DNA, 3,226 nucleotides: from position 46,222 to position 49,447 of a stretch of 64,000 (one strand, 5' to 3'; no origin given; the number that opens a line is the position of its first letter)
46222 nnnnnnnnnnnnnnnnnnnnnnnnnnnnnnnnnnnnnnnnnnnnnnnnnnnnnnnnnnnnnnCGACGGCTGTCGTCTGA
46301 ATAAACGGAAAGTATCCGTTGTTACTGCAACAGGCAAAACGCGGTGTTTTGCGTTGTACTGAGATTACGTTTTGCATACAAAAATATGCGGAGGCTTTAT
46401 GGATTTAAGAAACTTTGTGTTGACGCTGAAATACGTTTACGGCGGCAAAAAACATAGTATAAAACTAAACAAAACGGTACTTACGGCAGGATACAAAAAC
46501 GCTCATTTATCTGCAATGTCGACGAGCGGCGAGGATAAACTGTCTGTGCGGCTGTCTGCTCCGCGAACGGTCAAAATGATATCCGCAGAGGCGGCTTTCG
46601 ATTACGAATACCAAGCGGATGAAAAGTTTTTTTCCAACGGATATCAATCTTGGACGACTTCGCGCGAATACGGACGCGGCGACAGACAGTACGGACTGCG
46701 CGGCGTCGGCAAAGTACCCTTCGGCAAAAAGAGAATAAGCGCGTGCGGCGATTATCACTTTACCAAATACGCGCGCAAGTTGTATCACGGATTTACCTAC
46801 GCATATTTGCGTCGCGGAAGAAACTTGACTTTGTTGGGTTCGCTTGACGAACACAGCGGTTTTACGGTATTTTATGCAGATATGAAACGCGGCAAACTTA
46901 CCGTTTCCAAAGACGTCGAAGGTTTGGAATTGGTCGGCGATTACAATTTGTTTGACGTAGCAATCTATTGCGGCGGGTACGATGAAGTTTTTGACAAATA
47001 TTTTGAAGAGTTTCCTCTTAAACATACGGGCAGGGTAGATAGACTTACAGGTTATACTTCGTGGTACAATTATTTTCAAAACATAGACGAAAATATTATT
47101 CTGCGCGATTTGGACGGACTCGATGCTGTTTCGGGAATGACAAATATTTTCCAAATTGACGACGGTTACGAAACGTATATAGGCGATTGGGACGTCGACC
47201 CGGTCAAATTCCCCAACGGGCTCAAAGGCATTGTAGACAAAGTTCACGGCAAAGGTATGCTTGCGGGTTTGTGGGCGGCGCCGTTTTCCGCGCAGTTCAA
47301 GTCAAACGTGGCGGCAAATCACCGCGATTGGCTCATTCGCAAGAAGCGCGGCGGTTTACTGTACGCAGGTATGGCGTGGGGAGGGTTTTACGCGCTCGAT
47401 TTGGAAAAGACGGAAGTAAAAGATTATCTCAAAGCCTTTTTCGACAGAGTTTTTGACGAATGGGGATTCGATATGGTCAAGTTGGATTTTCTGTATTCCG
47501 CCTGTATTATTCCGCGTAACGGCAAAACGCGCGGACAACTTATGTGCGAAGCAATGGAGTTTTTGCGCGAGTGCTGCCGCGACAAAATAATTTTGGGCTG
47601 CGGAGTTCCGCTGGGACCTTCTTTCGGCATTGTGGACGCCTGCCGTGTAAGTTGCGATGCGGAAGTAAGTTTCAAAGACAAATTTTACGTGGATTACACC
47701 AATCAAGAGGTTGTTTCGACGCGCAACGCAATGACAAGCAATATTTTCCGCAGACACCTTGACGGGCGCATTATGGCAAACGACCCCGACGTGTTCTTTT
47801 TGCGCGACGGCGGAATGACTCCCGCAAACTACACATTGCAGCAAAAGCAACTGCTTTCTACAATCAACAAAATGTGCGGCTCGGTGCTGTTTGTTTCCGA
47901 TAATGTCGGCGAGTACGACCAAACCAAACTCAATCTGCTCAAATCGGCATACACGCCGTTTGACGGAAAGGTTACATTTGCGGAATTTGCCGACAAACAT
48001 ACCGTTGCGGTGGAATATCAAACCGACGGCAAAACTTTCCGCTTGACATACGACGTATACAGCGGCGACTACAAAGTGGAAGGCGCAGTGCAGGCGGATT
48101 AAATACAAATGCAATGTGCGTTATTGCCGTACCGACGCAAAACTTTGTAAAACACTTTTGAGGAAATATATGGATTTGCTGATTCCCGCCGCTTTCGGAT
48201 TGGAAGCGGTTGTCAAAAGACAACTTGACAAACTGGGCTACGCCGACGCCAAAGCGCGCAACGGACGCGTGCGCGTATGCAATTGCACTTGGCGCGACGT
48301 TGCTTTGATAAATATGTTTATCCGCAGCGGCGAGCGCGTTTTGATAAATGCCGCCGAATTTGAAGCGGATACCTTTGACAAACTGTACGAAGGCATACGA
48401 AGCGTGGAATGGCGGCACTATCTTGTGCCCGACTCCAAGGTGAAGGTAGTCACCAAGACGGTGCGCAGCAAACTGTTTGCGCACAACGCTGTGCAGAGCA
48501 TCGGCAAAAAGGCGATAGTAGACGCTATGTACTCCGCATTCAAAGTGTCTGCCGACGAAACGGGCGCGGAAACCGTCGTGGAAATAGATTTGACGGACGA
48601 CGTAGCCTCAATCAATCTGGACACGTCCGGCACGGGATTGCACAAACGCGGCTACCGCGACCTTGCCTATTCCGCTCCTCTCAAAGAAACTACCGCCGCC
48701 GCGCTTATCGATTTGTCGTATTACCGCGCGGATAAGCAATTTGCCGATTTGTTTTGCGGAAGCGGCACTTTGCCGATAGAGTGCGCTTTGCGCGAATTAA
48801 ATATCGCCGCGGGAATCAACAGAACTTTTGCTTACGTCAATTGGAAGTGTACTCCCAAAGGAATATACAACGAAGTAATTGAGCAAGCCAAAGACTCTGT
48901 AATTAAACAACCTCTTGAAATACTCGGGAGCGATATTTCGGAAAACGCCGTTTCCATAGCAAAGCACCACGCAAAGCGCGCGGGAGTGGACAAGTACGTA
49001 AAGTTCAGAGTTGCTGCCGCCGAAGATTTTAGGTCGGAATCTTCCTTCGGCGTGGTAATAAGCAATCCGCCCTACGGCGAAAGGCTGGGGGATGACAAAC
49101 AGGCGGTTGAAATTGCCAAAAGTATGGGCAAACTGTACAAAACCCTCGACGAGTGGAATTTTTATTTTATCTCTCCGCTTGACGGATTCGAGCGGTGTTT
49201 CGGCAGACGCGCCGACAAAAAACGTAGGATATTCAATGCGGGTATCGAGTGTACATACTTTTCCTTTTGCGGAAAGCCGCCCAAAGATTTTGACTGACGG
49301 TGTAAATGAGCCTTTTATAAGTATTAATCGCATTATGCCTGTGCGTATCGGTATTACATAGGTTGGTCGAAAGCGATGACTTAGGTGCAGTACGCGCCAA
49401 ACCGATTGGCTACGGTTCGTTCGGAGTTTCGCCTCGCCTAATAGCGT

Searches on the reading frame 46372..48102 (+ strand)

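Call 69: search_protein_families(library=pfam, proteins=[window:46372-48102:+], max_evalue=0.00001)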
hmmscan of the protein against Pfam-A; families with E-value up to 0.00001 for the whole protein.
window:46372-48102:+ (576 aa): 2 families
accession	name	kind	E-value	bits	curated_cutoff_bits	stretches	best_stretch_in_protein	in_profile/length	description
PF02065.24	Melibiase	-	2e-15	57.1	27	1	261-373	76-191/347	Melibiase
PF01055.32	Glyco_hydro_31_2nd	-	3.7e-06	27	23.5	1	258-373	39-156/328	Glycosyl hydrolases family 31 TIM-barrel domain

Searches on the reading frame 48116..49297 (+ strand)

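Call 69: search_protein_families(library=pfam, proteins=[window:48116-49297:+], max_evalue=0.00001)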
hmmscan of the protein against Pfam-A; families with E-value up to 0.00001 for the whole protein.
window:48116-49297:+ (393 aa): 5 families
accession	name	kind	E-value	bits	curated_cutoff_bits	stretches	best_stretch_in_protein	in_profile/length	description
PF01170.24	UPF0020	-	7.8e-42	143.6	22.3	1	178-381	1-195/197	RMKL-like, methyltransferase domain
PF22020.1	RlmL_1st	-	7.8e-13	48.6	27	1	21-76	2-55/55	RlmL ferredoxin-like domain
PF02926.22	THUMP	-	3.9e-10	40.4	20.6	1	85-169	2-84/84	THUMP domain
PF13847.12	Methyltransf_31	-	2.5e-08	34.2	27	1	265-322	27-85/145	Methyltransferase domain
PF05175.20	MTS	-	1.7e-06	28.2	23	0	267-331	56-119/170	Methyltransferase small domain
